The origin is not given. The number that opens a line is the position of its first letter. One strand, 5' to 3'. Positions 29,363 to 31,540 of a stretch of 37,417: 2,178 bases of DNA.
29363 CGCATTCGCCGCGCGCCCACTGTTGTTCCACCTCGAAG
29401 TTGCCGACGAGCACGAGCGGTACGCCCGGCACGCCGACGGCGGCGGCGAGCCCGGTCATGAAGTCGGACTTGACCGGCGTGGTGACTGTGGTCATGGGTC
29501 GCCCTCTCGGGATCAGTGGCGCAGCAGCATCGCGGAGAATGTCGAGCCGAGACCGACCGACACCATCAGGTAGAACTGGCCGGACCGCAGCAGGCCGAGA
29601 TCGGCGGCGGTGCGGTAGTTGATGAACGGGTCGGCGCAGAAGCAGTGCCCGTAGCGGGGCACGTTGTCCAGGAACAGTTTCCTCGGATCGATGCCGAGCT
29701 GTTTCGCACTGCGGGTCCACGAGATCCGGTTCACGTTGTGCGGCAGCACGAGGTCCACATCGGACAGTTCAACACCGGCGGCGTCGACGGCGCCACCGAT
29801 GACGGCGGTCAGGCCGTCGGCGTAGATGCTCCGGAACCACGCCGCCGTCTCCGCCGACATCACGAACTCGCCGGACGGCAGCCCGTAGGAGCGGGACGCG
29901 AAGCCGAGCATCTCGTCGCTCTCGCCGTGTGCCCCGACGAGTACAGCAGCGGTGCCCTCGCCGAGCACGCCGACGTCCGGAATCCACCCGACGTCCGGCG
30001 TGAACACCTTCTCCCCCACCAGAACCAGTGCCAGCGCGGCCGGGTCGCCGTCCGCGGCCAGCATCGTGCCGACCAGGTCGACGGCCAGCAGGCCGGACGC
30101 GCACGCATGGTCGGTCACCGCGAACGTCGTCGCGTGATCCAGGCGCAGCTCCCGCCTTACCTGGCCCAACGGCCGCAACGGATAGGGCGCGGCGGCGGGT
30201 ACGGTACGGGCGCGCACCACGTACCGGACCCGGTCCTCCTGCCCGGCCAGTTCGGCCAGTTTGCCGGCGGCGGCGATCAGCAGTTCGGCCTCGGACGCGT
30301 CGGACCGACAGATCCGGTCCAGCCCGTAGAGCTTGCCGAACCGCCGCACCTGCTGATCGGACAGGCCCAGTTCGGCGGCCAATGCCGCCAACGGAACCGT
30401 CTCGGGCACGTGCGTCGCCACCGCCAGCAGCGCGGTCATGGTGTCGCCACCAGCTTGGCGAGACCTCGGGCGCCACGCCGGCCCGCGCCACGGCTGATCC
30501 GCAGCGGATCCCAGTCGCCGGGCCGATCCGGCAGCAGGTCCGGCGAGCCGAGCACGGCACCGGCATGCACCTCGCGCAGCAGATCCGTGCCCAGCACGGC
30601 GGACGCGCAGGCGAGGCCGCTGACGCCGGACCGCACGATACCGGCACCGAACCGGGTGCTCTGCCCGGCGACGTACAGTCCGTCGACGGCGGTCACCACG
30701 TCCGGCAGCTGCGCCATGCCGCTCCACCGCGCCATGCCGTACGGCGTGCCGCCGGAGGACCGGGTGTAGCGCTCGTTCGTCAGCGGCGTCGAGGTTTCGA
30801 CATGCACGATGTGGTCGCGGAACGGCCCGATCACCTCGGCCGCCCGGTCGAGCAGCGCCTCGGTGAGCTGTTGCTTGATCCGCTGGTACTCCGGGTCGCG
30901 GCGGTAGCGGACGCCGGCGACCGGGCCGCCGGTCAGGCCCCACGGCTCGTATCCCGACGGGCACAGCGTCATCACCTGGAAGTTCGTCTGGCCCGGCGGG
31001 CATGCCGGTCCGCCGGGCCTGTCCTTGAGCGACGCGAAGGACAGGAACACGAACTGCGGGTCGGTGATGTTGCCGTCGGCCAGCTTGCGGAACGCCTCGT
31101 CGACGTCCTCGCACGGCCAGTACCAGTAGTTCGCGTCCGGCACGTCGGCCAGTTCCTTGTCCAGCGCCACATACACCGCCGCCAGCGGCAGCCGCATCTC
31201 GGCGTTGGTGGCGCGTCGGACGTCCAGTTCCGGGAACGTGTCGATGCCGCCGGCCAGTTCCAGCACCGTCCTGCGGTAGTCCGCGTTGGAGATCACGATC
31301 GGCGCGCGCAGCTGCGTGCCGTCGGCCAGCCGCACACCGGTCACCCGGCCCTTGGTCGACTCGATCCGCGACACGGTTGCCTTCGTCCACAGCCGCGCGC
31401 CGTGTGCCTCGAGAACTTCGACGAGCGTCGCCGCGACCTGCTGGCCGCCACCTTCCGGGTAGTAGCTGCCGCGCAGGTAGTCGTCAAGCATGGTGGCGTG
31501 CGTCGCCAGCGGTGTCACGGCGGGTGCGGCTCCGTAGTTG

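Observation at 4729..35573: Hybrid NRPS plus dedicated type II FAS/PKS-like cluster; predicted N-acyl-(D)-Dap-Dap-Gly-X tetrapeptide that I cannot match to a described pathway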

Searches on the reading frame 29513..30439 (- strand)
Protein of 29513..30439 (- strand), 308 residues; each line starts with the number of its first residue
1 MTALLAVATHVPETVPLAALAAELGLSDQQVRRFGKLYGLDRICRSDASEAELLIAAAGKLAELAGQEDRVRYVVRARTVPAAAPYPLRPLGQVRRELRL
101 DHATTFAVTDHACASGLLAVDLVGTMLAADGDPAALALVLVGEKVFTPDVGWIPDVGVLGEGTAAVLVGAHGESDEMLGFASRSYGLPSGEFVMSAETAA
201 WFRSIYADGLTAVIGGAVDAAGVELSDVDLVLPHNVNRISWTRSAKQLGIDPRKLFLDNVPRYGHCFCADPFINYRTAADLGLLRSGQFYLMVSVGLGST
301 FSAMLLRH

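Call 29: search_protein_families(library=ncbifam, proteins=[window:29513-30439:-], max_evalue=0.00001)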
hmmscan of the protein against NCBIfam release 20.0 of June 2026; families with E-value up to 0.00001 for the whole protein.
window:29513-30439:- (308 aa): 3 families
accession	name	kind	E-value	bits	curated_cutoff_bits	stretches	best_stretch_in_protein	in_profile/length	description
NF005308.0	PRK06840.1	equivalog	1.4e-11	44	315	1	210-307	239-334/339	3-oxoacyl-ACP synthase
NF006829.0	PRK09352.1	subfamily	1.7e-10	40.4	249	1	42-307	45-320/322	beta-ketoacyl-ACP synthase 3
TIGR00747.1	fabH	subfamily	9.1e-10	38.1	292.1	1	210-307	225-321/322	beta-ketoacyl-ACP synthase III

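Call 46: search_solved_structures(query=window:29513-30439:-, max_evalue=0.001, show_alignments=2)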
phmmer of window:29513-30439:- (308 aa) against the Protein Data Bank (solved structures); distinct sequences matched with E-value up to 0.001: 11.
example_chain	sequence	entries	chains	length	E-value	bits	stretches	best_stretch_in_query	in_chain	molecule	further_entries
2ebd_A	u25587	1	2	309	6.1e-12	48.8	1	94-308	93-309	3-oxoacyl-[acyl-carrier-protein] synthase 3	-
1ub7_A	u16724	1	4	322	5e-08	36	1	2-306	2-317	3-oxoacyl-[acyl-carrier protein] synthase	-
8vd9_A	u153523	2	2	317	2.6e-07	33.6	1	4-307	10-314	Beta-ketoacyl-[acyl-carrier-protein] synthase III 1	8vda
5wgc_A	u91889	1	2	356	1.4e-06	31.3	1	207-304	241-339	Daunorubicin-doxorubicin polyketide synthase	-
4xs7_A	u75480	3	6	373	1.9e-06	30.8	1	207-304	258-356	Daunorubicin-doxorubicin polyketide synthase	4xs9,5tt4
4xsa_A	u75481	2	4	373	2.4e-06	30.5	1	207-304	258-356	Daunorubicin-doxorubicin polyketide synthase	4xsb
4ryb_A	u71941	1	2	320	4.3e-06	29.6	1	186-307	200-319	3-oxoacyl-[acyl-carrier-protein] synthase 3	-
1zow_A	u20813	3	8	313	7.6e-06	28.8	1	47-307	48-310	3-oxoacyl-[acyl-carrier-protein] synthase III | 3-oxoacyl-[acyl-carrier-protein] synthase 3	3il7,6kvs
5bqs_A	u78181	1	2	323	2.7e-05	27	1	7-306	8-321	3-oxoacyl-[acyl-carrier-protein] synthase 3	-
4ylt_A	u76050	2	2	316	4e-05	26.5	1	41-307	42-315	3-oxoacyl-[acyl-carrier-protein] synthase 3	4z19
4dfe_A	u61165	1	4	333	0.00027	23.7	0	182-308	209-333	3-oxoacyl-[acyl-carrier-protein] synthase 3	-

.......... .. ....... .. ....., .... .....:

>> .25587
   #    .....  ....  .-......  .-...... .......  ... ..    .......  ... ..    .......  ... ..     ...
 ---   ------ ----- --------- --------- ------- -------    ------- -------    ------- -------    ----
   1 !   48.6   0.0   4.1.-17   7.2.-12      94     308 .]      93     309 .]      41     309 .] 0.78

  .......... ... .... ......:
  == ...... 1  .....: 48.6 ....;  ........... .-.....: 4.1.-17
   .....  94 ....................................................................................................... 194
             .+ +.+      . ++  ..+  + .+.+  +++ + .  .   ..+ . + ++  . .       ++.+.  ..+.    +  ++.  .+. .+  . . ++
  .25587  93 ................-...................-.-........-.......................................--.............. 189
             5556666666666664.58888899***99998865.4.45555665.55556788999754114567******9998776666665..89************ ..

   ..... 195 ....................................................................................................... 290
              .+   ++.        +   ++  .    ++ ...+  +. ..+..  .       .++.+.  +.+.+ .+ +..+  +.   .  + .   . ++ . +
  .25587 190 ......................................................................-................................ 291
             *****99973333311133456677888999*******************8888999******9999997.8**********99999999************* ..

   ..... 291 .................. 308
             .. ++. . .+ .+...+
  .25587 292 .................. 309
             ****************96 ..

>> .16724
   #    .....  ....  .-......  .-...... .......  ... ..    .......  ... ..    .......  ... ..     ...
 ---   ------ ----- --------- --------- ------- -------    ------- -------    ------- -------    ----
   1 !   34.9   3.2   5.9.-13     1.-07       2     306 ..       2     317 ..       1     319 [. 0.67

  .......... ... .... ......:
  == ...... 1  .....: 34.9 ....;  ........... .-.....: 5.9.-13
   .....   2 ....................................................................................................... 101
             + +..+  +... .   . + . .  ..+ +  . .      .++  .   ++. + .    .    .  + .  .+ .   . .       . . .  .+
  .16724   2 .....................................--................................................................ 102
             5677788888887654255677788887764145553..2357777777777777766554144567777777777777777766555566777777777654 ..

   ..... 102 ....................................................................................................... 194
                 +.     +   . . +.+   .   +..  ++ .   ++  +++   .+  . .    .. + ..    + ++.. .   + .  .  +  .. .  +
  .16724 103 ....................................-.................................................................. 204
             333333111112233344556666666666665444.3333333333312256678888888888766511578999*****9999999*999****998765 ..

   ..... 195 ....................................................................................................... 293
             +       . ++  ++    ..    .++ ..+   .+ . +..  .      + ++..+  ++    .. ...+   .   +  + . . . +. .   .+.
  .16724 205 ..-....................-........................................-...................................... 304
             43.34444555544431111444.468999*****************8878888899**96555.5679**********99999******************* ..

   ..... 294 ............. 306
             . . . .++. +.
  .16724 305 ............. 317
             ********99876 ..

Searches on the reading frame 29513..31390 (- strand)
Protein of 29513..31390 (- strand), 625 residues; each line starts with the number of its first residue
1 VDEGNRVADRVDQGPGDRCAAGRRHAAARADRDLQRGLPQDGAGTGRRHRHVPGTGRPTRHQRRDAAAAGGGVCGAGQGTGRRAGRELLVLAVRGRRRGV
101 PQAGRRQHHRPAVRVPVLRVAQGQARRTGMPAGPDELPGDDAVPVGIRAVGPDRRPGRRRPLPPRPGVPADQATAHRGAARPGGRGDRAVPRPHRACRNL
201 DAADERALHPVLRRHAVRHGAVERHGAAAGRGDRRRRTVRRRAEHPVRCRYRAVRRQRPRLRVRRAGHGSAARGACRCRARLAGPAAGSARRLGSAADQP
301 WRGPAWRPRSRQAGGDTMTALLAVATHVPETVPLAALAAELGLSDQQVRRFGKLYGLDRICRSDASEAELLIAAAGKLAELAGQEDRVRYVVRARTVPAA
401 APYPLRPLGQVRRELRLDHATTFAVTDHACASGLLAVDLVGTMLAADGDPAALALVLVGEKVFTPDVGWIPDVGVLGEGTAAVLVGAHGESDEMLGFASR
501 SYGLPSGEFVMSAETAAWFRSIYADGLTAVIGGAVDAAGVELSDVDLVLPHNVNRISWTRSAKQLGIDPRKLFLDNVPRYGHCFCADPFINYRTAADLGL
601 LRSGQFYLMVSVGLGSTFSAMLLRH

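Call 8: search_protein_families(library=pfam, proteins=[window:29513-31390:-])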
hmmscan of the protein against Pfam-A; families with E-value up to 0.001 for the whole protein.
window:29513-31390:- (625 aa): 1 family
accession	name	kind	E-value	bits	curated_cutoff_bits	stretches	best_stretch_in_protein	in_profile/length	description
PF08541.16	ACP_syn_III_C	-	1.9e-15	57.2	26.6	1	536-624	2-89/90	3-Oxoacyl-[acyl-carrier-protein (ACP)] synthase III C terminal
